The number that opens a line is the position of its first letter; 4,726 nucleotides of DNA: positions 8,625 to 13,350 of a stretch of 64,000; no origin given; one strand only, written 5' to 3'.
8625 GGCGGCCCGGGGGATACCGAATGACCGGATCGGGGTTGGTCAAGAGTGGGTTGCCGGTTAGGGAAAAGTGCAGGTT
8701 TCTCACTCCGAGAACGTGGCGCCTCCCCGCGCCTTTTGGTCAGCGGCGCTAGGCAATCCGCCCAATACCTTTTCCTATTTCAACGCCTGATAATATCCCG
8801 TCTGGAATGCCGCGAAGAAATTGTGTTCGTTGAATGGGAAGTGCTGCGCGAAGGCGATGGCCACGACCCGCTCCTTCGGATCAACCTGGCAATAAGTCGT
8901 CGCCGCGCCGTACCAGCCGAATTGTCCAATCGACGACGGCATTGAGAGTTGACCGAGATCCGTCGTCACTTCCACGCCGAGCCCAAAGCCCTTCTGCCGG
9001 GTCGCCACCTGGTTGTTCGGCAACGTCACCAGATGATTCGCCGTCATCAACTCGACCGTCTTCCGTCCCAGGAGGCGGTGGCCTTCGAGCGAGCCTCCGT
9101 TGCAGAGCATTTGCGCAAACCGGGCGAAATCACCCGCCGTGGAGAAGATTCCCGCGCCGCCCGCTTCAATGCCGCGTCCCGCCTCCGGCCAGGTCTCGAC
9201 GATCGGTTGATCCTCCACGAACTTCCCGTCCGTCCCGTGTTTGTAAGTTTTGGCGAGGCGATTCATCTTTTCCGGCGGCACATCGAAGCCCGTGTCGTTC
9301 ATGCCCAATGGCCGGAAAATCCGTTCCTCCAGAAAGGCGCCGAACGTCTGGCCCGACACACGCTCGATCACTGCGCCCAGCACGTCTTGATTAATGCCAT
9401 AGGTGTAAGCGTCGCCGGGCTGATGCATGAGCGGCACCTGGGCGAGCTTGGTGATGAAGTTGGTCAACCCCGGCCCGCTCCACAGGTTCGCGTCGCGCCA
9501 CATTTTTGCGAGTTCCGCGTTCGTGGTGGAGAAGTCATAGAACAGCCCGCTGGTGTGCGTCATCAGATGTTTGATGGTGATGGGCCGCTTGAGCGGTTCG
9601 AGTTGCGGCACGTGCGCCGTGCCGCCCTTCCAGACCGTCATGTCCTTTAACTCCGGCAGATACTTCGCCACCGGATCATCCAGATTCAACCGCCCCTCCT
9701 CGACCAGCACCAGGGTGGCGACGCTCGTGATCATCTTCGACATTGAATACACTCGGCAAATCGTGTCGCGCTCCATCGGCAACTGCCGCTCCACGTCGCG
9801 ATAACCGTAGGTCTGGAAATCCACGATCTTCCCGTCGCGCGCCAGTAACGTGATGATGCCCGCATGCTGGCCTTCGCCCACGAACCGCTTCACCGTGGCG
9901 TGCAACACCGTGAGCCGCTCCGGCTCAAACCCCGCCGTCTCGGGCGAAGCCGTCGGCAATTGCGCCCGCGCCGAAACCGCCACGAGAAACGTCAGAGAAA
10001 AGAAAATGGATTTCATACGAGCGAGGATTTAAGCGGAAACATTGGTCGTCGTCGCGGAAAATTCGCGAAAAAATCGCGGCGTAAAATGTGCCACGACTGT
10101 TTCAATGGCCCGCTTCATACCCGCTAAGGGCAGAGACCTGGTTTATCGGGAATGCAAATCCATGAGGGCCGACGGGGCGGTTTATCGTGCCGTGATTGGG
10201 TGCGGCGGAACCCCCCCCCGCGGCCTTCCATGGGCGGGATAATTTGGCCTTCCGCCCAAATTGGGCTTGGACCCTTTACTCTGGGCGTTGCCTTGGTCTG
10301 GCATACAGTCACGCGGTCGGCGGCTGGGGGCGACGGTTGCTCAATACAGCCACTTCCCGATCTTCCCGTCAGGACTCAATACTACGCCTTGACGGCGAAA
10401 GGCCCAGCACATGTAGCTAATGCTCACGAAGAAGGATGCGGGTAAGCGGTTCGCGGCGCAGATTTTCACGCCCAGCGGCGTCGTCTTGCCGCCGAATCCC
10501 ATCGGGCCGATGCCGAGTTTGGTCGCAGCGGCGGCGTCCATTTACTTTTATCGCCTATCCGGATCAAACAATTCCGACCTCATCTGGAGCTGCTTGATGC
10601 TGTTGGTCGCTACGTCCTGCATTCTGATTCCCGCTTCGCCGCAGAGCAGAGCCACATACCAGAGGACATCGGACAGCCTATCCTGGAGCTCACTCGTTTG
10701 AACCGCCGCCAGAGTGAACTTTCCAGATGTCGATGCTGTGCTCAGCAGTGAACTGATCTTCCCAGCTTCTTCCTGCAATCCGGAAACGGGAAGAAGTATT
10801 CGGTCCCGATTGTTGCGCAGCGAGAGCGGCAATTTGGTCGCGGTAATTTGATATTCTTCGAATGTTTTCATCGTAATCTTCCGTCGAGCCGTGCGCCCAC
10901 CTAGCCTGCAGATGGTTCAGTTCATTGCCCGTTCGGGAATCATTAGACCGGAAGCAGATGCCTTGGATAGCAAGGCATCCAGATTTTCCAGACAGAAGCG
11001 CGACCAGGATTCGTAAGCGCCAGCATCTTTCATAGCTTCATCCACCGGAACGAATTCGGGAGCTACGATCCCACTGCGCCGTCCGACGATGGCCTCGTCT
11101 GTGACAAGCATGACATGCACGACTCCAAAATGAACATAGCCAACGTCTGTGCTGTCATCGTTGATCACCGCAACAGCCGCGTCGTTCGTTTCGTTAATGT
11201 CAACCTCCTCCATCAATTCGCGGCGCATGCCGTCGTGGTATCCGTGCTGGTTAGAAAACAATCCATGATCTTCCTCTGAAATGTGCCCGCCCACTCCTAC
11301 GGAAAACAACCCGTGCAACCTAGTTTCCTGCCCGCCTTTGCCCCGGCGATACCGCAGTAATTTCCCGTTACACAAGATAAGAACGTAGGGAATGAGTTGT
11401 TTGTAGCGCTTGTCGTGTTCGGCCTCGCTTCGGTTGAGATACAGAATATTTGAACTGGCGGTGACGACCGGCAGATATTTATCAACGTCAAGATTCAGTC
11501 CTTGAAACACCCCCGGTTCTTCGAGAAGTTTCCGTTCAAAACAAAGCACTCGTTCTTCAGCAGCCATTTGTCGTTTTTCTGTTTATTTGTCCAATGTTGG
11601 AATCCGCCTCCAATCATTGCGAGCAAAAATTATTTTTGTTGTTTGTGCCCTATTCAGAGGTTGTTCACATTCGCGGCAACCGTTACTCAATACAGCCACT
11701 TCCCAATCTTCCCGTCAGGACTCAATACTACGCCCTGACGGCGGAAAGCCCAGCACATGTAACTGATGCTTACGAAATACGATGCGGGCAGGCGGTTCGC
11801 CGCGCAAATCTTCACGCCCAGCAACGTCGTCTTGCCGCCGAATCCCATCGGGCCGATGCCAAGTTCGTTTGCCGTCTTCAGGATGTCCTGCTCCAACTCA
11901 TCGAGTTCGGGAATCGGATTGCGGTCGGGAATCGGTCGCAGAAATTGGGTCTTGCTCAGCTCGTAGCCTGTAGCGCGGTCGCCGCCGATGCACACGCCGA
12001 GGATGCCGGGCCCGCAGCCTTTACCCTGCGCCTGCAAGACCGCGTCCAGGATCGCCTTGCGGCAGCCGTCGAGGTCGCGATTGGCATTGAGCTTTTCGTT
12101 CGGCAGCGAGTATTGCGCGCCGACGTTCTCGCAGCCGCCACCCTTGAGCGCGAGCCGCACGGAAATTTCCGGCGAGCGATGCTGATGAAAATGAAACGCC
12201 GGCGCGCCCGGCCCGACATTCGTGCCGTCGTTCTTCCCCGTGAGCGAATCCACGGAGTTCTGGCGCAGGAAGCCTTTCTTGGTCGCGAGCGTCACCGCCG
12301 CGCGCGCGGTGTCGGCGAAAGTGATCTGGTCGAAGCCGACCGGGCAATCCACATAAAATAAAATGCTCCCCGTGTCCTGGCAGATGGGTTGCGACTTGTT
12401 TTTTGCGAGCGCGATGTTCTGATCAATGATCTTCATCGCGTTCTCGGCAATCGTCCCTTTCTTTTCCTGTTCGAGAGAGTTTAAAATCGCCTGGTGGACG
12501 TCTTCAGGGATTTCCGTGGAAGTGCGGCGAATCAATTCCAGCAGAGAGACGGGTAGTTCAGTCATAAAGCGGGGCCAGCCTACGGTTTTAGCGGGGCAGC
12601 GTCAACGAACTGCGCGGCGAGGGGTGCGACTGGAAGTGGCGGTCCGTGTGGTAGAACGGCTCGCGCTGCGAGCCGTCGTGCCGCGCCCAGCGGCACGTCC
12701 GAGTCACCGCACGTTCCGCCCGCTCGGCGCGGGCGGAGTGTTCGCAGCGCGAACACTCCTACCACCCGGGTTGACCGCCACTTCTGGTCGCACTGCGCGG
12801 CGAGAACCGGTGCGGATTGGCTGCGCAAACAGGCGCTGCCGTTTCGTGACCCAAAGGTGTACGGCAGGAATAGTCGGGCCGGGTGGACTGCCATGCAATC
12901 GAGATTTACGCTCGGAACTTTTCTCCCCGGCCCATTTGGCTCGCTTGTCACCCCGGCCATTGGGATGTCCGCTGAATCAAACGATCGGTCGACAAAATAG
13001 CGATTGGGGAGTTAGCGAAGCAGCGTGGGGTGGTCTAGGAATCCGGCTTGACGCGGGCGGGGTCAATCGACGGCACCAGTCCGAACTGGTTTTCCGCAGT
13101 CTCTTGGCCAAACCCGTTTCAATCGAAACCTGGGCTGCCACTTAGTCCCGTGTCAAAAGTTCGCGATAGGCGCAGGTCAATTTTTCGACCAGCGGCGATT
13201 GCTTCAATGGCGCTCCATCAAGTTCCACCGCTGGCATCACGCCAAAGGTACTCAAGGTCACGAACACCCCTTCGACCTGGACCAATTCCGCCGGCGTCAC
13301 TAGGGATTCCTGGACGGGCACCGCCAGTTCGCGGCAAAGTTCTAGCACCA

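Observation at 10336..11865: Integrase-less cassette in the 3' end of the fumarase alpha gene, bounded by 184-bp diverged direct repeats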

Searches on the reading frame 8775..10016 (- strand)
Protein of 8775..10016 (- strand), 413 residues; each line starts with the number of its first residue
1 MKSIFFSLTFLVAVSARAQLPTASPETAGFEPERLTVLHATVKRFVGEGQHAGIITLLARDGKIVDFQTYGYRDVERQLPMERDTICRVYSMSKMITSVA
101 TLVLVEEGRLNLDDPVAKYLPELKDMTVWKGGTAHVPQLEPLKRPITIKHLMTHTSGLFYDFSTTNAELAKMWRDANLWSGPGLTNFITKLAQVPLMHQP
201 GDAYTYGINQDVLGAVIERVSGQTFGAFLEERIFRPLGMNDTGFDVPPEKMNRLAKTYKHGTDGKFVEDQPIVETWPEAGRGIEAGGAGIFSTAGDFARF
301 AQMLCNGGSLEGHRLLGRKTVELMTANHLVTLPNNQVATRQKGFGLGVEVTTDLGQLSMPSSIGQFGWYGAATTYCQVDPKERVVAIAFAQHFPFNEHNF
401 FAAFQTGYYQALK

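Call 6: search_protein_families(library=pfam, proteins=[window:8775-10016:-], max_evalue=0.01)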
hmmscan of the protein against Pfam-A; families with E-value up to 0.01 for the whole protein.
window:8775-10016:- (413 aa): 1 family
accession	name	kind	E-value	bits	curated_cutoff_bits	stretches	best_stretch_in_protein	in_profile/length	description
PF00144.29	Beta-lactamase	-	3.2e-70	237.3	27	1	40-399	3-317/329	Beta-lactamase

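Call 34: find_encoding_contigs(protein=window:8775-10016:-, flank=6000, max_places=10)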
Protein window:8775-10016:- (413 aa): 2 contigs read that carry it; 2 places shown.
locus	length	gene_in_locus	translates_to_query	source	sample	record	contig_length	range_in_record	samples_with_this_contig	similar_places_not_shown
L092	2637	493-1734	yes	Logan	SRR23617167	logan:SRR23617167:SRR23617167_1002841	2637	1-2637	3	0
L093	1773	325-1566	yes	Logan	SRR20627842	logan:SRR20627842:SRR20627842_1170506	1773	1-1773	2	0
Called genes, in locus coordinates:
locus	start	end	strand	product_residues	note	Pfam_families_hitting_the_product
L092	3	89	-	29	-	?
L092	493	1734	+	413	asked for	PF00144:Beta-lactamase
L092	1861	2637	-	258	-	?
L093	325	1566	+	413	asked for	PF00144:Beta-lactamase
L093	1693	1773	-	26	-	?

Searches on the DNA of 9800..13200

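Call 70: search_rna_families(source=window, start=9800, end=13200, threshold=evalue, max_evalue=1)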
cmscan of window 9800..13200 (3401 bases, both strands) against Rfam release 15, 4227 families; matches with E-value up to 1: 0.
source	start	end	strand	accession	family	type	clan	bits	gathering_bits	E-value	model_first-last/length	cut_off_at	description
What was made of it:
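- Tried and rejected: Rfam on 9800-13200: nothing at E <= 1 (call 70).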

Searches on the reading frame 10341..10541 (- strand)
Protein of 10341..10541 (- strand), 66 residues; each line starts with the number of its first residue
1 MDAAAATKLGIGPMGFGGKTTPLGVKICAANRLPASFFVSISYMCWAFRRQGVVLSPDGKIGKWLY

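Call 6: search_protein_families(library=pfam, proteins=[window:10341-10541:-], max_evalue=0.01)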
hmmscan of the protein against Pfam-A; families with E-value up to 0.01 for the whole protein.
window:10341-10541:- (66 aa): 1 family
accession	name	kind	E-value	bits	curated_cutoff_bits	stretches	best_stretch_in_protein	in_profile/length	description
PF05681.19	Fumerase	-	5.4e-14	52.6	25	1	5-52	221-268/270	Fumarate hydratase (Fumerase)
